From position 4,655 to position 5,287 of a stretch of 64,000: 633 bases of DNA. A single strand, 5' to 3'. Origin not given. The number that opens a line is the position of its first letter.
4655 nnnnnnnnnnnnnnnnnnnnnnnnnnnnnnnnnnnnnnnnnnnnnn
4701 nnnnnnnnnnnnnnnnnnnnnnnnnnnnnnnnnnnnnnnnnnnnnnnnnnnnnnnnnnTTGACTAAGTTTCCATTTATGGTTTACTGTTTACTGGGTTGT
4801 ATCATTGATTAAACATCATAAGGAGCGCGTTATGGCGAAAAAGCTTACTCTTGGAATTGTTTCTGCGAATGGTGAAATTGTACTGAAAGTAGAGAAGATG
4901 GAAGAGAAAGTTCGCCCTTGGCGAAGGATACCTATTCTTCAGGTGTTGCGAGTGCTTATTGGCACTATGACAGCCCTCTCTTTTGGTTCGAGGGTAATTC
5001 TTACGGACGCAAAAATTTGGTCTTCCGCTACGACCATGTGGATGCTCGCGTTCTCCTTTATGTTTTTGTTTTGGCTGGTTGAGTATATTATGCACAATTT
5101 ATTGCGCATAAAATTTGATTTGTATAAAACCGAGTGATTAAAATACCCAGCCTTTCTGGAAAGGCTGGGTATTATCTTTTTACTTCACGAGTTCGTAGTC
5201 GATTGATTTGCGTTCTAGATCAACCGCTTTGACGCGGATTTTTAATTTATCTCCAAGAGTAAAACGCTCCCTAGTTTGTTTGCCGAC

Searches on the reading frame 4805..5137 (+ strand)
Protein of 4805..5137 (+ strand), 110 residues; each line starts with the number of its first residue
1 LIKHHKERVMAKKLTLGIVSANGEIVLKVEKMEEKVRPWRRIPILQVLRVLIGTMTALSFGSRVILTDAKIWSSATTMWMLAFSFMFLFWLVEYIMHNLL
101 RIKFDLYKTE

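Call 8: search_protein_families(library=pfam, proteins=[window:4805-5137:+], max_evalue=0.01)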
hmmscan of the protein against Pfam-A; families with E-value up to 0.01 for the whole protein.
window:4805-5137:+ (110 aa): 0 families
